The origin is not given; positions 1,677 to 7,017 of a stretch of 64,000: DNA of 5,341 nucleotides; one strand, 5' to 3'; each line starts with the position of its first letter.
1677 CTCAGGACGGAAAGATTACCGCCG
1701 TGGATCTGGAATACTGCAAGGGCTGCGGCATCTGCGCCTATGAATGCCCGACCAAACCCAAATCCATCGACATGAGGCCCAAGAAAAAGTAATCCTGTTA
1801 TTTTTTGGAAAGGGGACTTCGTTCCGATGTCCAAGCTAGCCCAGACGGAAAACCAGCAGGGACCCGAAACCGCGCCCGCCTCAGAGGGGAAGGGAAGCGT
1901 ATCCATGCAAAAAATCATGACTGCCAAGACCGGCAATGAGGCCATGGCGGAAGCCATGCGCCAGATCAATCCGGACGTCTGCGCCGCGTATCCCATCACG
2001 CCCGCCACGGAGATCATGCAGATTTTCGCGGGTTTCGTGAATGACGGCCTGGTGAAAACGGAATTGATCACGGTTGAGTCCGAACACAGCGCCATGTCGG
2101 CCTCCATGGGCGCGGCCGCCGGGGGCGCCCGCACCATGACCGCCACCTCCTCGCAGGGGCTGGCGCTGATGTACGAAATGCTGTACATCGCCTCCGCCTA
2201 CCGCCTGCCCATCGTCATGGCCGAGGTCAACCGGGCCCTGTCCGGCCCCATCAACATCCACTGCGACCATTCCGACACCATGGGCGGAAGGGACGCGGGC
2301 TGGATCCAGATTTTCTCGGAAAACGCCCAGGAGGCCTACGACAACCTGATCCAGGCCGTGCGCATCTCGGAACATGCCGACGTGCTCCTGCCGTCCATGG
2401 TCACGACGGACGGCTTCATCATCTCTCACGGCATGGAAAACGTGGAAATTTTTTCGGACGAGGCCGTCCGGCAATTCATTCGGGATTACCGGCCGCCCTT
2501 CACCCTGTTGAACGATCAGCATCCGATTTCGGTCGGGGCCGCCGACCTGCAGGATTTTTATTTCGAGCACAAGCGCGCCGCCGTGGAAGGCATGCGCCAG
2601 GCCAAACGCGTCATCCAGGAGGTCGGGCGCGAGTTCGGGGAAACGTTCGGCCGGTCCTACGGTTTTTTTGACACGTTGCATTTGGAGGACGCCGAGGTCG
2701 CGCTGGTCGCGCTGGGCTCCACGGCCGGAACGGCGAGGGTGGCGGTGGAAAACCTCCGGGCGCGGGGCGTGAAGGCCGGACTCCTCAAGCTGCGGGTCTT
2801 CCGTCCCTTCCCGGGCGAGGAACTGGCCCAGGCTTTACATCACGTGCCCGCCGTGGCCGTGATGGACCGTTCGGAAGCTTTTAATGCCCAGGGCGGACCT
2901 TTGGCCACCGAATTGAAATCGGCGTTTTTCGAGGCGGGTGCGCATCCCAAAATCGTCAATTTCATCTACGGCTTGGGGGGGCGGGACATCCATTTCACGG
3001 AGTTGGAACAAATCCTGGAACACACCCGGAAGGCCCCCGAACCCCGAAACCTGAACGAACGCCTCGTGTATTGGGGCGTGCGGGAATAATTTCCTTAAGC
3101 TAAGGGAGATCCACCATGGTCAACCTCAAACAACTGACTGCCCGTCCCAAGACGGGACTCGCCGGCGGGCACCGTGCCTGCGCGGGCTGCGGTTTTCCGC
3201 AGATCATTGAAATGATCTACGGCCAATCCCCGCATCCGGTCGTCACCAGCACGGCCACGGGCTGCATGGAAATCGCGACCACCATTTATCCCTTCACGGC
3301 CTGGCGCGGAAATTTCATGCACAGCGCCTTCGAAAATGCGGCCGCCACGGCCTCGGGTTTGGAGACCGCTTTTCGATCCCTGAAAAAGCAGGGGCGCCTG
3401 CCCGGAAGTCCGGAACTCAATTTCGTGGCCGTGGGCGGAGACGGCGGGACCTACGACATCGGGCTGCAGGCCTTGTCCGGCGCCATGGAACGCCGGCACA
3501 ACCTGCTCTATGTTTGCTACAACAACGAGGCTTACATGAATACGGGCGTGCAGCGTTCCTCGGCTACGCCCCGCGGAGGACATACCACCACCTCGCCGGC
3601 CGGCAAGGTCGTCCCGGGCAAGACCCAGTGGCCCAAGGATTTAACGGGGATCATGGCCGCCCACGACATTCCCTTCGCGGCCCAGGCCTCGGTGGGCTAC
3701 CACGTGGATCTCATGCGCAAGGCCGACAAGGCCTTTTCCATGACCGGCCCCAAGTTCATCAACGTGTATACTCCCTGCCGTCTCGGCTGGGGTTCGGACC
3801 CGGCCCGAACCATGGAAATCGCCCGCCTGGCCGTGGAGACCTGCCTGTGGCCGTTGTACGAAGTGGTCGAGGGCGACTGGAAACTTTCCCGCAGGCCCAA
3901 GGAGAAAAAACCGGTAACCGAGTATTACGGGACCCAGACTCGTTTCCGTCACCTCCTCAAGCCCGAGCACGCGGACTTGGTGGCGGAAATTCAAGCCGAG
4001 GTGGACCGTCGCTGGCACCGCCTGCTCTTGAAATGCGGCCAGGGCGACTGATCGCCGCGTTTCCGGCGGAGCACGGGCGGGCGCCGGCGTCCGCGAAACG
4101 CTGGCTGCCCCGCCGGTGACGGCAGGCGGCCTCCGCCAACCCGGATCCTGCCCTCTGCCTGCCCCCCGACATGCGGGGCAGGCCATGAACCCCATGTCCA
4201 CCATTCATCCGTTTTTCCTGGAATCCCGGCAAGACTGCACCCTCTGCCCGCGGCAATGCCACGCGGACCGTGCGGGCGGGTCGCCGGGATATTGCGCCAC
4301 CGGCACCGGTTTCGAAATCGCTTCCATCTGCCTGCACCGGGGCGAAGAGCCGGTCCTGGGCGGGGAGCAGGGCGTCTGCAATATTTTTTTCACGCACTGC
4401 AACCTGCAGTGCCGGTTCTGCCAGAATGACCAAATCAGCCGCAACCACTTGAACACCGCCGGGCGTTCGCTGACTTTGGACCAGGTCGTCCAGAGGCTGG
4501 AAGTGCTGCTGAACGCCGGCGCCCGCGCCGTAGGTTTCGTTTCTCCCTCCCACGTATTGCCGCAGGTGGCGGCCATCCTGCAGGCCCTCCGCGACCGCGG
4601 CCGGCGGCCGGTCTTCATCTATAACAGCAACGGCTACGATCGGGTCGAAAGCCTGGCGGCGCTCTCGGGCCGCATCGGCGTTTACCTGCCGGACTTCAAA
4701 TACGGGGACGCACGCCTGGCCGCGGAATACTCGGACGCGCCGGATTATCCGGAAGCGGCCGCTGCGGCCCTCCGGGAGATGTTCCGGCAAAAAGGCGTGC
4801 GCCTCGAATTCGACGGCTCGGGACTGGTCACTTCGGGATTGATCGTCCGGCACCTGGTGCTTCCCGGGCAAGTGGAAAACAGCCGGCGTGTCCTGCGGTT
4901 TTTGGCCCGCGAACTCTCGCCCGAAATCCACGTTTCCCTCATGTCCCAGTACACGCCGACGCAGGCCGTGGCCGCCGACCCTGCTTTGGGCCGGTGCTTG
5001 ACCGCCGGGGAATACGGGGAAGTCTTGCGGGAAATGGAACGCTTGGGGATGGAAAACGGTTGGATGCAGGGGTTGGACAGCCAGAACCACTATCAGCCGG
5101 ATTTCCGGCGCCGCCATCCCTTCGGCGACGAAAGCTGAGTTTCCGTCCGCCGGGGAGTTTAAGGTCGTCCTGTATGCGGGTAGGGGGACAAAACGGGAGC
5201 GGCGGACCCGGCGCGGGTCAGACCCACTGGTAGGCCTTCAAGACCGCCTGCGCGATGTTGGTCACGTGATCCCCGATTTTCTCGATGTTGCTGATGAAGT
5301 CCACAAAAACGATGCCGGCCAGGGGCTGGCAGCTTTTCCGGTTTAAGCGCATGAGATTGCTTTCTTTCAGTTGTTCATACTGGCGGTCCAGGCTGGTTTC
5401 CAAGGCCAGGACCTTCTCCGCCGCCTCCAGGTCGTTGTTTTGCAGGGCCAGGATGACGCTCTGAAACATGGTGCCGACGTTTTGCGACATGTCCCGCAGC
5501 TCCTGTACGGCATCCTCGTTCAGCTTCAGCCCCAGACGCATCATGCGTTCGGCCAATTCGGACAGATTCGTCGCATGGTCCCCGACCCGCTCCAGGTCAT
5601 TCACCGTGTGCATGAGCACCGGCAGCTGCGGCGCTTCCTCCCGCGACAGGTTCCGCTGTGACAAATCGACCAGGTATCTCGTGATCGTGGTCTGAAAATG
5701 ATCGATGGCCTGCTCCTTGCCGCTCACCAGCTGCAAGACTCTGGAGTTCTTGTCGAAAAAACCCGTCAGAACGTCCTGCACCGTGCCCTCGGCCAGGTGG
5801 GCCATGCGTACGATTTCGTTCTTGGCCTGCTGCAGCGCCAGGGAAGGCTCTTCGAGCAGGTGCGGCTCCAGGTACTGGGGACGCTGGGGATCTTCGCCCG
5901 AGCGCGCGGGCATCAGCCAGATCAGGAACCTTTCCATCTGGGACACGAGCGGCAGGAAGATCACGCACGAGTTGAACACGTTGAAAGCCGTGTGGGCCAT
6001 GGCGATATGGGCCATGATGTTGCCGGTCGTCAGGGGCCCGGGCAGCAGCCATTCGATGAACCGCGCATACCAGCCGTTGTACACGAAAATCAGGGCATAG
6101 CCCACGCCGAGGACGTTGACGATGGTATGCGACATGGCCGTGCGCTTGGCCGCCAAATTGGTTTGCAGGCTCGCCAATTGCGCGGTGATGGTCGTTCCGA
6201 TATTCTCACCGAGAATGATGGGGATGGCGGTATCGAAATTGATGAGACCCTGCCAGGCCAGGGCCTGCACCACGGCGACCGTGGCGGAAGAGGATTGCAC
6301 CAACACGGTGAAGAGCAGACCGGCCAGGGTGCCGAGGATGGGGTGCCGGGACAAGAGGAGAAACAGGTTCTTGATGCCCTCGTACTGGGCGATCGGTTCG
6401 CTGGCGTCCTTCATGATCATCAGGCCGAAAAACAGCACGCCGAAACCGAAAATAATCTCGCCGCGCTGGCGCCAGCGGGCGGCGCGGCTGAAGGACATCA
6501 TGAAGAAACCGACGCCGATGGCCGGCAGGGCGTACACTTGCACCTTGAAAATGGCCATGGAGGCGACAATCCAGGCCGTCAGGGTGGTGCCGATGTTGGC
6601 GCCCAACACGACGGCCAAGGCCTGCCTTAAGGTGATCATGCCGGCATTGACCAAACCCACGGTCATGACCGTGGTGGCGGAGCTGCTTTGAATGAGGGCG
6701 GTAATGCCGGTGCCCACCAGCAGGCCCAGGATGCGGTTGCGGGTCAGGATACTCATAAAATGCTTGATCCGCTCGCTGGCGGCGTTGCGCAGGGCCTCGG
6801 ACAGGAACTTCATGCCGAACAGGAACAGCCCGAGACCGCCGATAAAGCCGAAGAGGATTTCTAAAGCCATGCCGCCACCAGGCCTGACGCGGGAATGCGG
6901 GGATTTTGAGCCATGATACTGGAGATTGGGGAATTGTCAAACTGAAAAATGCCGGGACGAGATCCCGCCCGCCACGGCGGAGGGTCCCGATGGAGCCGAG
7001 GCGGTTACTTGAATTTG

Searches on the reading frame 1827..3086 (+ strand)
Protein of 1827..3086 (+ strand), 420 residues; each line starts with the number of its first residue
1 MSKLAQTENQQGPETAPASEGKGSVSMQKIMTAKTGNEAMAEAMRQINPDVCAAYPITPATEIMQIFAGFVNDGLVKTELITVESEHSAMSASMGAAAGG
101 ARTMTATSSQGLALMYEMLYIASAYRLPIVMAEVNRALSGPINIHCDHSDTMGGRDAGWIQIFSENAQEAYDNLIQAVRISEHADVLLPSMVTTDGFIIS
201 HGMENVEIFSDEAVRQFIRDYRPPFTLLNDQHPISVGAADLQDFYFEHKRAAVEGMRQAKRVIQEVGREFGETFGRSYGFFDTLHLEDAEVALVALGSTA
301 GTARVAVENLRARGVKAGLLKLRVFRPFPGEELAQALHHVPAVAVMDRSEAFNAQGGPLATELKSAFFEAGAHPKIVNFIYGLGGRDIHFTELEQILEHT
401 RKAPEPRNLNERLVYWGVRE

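Call 38: search_protein_families(library=pfam, proteins=[window:1827-3086:+], max_evalue=0.00001)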
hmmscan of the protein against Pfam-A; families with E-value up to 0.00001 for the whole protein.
window:1827-3086:+ (420 aa): 3 families
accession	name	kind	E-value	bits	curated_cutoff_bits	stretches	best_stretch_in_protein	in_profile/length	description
PF01855.24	POR_N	-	6.3e-71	239.2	27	1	42-266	1-229/231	Pyruvate flavodoxin/ferredoxin oxidoreductase, thiamine diP-bdg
PF17147.9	PFOR_II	-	3.8e-29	101.5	27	1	289-392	1-101/102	Pyruvate:ferredoxin oxidoreductase core domain II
PF02780.25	Transketolase_C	-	9.2e-06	26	25.9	0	287-365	8-86/124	Transketolase, C-terminal domain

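Call 39: find_related_loci(query=window:1827-3086:+, collection=genome_contigs, flank=500)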
Query window:1827-3086:+ (420 aa) in genome_contigs; peptide patterns used: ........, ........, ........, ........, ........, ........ (x = any residue, [..] = any of these).
599 stretches matched a pattern (row limit reached: there are more); 562 encode a relative of the query (tblastn E <= 1e-3); the best 80 are kept; 80 distinct loci.
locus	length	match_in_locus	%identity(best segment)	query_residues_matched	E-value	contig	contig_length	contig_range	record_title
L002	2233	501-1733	77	10-420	0e+0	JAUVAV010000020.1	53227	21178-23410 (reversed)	MAG: candidate division FCPU426 bacterium isolate CSMAG_228 CSMAG_228_k127_5266509_length_53227_cov_23.9984, whole genom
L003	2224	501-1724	77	13-420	0e+0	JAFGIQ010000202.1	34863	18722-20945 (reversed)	MAG: candidate division FCPU426 bacterium isolate Zod_Metabat.219 k87_8980874, whole genome shotgun sequence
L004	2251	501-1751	74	1-420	0e+0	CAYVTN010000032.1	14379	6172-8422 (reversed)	MAG TPA_asm: uncultured bacterium isolate binchicken_co224_182 genome assembly, contig: NODE_4079_length_14379_cov_5.150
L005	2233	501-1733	76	10-420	0e+0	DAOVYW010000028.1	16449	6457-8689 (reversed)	MAG TPA_asm: Candidatus Firestonebacteria bacterium isolate CSMAG_1793 CSMAG_1793_k141_426476_length_16449_cov_11.0000,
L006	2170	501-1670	66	27-420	0e+0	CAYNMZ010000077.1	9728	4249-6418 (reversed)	MAG TPA_asm: uncultured Spirochaetia bacterium isolate binchicken_co265_361 genome assembly, contig: NODE_10316_length_9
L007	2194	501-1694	66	23-420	0e+0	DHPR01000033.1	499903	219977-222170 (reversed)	MAG TPA_asm: bacterium UBP13_UBA5359 isolate UBA5359 UBA5359_contig_153, whole genome shotgun sequence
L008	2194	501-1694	66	23-420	2e-180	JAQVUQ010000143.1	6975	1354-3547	MAG: bacterium isolate STF1_6 NODE_39334_length_6975_cov_3.572138_Sandtown_F1, whole genome shotgun sequence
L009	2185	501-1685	63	26-420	6e-179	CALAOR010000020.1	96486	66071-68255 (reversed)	MAG TPA_asm: uncultured bacterium isolate ERR1035437_bin.115_CONCOCT_v1.1_MAG genome assembly, contig: ERZ1756482.48, wh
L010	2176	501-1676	65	29-420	5e-178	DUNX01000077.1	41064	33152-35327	MAG TPA_asm: Bacillota bacterium isolate AS08sgBPME_117 194707_AS08, whole genome shotgun sequence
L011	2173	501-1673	65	27-420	2e-178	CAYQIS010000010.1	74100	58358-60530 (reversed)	MAG TPA_asm: uncultured Spirochaetia bacterium isolate binchicken_co135_109 genome assembly, contig: NODE_813_length_741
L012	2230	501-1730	61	11-420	7e-180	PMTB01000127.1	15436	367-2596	MAG: candidate division FCPU426 bacterium isolate palsa_1178 73.20110700_P2D.103_contig_102457, whole genome shotgun seq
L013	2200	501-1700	64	21-420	8e-177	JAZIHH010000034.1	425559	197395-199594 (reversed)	MAG: Bacillota bacterium isolate bin9.1 bin9.1_contig_373_polypolish, whole genome shotgun sequence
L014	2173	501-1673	62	27-420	3e-176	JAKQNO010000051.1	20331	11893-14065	MAG: bacterium isolate USDV_metabat.159 k141_283592, whole genome shotgun sequence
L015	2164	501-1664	63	28-420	3e-176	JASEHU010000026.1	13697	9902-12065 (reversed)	MAG: bacterium isolate Yes70-31 NODE_26_length_13697_cov_15.805380, whole genome shotgun sequence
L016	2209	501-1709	63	20-420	1e-176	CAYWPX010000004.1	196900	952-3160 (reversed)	MAG TPA_asm: uncultured Planctomycetia bacterium isolate SRP278252_co2_234 genome assembly, contig: NODE_67_length_19690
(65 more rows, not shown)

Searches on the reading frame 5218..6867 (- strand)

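Call 38: search_protein_families(library=pfam, proteins=[window:5218-6867:-], max_evalue=0.00001)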
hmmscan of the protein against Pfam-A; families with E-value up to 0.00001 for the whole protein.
window:5218-6867:- (549 aa): 2 families
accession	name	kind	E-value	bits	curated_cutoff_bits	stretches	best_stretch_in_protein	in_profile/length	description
PF02690.20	Na_Pi_cotrans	-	1.7e-67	226.1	29.1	2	14-153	1-136/137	Na+/Pi-cotransporter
PF01895.24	PhoU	-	9.9e-32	109.6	23.5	2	457-542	1-89/89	PhoU domain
